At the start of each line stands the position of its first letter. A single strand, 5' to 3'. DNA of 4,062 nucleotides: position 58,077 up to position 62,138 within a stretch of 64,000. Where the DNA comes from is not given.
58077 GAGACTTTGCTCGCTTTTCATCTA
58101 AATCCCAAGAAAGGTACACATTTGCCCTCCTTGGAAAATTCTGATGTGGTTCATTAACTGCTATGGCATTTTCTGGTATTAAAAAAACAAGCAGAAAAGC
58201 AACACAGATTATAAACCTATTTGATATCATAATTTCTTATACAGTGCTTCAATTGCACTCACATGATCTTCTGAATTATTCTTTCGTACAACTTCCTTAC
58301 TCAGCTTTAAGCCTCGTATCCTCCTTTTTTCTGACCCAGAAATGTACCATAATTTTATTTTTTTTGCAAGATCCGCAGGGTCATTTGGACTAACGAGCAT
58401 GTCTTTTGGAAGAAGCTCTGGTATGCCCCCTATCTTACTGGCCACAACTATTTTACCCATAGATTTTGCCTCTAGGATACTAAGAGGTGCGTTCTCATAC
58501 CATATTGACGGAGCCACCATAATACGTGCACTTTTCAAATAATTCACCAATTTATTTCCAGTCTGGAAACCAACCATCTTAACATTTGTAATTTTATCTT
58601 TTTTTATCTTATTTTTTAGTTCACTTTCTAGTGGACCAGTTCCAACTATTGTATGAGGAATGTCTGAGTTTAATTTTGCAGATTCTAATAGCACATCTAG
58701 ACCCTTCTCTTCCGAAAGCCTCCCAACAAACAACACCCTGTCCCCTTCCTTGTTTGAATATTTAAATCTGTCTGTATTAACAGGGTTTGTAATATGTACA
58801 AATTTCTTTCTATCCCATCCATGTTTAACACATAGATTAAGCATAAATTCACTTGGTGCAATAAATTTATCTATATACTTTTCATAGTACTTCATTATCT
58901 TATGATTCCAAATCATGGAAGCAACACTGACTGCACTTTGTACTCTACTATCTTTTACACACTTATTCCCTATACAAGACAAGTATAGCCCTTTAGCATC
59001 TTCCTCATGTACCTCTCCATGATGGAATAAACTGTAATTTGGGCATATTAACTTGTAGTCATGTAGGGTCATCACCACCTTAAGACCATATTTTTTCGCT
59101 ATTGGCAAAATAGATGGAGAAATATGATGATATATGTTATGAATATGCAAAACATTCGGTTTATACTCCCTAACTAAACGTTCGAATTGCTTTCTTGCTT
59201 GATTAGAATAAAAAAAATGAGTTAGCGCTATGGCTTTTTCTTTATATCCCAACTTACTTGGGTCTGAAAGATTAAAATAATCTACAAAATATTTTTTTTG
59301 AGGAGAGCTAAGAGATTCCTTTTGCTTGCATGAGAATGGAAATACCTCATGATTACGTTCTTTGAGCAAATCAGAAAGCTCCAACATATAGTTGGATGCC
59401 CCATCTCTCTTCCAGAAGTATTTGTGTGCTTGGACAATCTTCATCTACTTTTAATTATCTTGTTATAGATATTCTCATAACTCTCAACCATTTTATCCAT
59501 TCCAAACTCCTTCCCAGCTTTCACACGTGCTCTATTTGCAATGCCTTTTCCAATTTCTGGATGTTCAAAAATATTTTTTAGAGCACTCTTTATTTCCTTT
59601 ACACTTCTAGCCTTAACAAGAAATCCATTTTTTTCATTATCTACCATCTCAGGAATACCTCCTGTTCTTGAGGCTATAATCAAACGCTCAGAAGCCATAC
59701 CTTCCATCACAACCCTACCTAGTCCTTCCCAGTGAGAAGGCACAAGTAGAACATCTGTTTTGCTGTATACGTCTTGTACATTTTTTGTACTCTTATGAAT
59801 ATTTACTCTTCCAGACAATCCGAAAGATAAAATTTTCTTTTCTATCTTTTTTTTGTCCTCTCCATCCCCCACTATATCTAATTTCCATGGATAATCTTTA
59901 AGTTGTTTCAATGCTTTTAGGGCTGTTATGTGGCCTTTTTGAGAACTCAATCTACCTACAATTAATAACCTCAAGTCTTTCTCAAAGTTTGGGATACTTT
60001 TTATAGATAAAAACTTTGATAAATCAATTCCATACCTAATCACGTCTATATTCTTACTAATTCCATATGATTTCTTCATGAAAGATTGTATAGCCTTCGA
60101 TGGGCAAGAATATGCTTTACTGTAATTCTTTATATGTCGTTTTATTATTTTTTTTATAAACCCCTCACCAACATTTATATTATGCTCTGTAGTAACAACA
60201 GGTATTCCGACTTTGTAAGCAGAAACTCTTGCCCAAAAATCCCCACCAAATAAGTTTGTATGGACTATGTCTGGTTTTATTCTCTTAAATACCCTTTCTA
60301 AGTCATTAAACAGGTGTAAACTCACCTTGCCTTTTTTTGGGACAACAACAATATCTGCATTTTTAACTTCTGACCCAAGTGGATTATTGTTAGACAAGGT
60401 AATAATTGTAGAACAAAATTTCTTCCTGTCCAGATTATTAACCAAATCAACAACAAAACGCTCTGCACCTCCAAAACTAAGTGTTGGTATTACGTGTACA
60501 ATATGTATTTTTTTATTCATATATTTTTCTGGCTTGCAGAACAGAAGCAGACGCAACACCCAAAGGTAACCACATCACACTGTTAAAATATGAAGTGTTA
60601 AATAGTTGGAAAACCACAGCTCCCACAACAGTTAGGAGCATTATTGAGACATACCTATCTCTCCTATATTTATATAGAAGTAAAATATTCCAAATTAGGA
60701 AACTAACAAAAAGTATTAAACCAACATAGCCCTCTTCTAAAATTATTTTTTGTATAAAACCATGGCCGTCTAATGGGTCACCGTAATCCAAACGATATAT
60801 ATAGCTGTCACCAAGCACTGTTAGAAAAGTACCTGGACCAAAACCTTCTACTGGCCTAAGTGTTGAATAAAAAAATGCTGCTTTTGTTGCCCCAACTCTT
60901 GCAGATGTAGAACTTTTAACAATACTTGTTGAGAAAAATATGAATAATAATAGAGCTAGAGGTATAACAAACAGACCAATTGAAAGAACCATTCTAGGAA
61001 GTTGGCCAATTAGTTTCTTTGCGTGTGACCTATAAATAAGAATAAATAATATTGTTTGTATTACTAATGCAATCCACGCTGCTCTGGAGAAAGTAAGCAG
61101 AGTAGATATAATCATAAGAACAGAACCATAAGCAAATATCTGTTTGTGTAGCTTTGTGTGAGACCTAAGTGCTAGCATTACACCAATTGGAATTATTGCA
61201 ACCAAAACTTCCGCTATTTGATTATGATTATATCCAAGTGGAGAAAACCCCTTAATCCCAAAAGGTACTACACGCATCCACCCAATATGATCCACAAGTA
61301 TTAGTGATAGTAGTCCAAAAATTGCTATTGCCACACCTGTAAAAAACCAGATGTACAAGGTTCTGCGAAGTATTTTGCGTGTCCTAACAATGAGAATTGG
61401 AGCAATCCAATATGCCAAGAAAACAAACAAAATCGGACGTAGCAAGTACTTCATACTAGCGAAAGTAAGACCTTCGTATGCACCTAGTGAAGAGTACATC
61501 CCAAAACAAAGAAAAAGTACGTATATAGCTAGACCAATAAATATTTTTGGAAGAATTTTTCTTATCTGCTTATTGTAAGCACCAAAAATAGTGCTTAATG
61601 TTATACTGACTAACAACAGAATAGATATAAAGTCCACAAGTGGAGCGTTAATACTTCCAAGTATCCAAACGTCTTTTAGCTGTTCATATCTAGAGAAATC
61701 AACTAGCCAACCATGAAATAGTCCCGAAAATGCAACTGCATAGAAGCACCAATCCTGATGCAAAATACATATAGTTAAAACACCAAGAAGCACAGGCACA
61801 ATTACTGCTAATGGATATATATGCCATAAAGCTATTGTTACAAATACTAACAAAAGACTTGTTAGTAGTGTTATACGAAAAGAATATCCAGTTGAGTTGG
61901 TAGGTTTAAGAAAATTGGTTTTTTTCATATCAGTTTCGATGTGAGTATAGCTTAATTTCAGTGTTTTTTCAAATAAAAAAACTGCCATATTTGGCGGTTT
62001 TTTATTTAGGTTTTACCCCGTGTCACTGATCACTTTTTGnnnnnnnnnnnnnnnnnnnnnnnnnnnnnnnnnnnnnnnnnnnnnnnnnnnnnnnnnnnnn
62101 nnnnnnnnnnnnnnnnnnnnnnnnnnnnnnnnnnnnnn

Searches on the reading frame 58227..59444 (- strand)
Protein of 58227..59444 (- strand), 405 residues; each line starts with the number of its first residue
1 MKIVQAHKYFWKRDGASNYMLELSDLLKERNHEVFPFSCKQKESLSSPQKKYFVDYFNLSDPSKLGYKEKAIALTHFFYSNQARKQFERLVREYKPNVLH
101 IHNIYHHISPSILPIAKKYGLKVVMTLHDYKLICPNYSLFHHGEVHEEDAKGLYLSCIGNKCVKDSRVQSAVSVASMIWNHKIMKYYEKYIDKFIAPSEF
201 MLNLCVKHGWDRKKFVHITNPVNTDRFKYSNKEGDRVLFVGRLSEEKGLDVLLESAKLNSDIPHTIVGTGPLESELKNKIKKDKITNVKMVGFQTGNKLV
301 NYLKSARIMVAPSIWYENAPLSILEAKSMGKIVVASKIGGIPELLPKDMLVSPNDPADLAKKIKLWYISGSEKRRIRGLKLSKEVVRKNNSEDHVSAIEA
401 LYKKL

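Call 10: search_protein_families(library=pfam, proteins=[window:58227-59444:-], max_evalue=0.0001)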
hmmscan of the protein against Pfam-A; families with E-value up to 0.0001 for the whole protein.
window:58227-59444:- (405 aa): 4 families
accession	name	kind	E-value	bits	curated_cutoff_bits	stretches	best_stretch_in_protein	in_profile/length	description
PF00534.26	Glycos_transf_1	-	1.4e-30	106.5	26.4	1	225-374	5-163/172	Glycosyl transferases group 1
PF13692.12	Glyco_trans_1_4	-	5.5e-27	95.2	27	1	236-364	3-137/142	Glycosyl transferases group 1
PF13439.12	Glyco_transf_4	-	2.7e-15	57.2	28.5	1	14-226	2-170/170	Glycosyltransferase Family 4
PF13579.12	Glyco_trans_4_4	-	9.6e-07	29.7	29.7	1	15-220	2-157/158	Glycosyl transferase 4-like domain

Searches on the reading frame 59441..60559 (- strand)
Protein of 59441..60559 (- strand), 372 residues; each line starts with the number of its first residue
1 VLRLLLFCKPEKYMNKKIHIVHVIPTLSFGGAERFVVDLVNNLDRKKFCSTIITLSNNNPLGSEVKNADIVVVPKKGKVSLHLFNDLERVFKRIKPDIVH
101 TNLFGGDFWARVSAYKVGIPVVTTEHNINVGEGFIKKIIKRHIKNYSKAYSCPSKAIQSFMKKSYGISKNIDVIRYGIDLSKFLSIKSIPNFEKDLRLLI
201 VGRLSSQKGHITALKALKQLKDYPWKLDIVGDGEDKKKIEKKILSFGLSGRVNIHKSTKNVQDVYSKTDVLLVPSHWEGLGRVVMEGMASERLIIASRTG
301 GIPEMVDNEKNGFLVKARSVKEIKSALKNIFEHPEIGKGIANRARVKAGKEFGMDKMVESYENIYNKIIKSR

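Call 10: search_protein_families(library=pfam, proteins=[window:59441-60559:-], max_evalue=0.0001)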
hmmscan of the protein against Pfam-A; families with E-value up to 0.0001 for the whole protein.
window:59441-60559:- (372 aa): 5 families
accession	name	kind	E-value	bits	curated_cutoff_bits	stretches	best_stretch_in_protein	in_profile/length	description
PF00534.26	Glycos_transf_1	-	8.9e-37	126.7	26.4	1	187-345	7-170/172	Glycosyl transferases group 1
PF13692.12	Glyco_trans_1_4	-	4.7e-31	108.4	27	1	197-332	3-141/142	Glycosyl transferases group 1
PF13439.12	Glyco_transf_4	-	1.4e-22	80.9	28.5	1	29-181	1-169/170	Glycosyltransferase Family 4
PF13579.12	Glyco_trans_4_4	-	9.1e-07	29.8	29.7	1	30-131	1-107/158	Glycosyl transferase 4-like domain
PF20706.3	GT4-conflict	-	9.7e-07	28.5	26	1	190-319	192-332/385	Family 4 Glycosyltransferase in conflict systems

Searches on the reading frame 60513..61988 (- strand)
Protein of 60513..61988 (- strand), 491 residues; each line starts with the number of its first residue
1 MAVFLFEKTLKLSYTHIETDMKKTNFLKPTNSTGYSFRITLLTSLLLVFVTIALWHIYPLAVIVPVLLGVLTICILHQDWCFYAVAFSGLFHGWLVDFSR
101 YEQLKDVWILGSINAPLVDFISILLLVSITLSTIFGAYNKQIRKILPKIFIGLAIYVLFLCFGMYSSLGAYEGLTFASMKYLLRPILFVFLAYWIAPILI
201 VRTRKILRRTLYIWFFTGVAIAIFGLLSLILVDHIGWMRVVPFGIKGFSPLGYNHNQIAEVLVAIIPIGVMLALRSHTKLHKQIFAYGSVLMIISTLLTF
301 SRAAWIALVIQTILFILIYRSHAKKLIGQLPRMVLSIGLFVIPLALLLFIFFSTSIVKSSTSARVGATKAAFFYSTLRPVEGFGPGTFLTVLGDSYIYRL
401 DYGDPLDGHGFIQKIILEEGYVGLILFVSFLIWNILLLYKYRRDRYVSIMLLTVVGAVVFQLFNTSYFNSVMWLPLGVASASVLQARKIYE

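Call 22: search_protein_families(library=pfam, proteins=[window:60513-61988:-], max_evalue=0.001)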
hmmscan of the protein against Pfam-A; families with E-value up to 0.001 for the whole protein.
window:60513-61988:- (491 aa): 1 family
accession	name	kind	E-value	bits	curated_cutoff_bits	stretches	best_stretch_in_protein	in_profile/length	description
PF04932.20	Wzy_C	-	3.4e-07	30.6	31.7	1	289-428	3-149/149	O-Antigen ligase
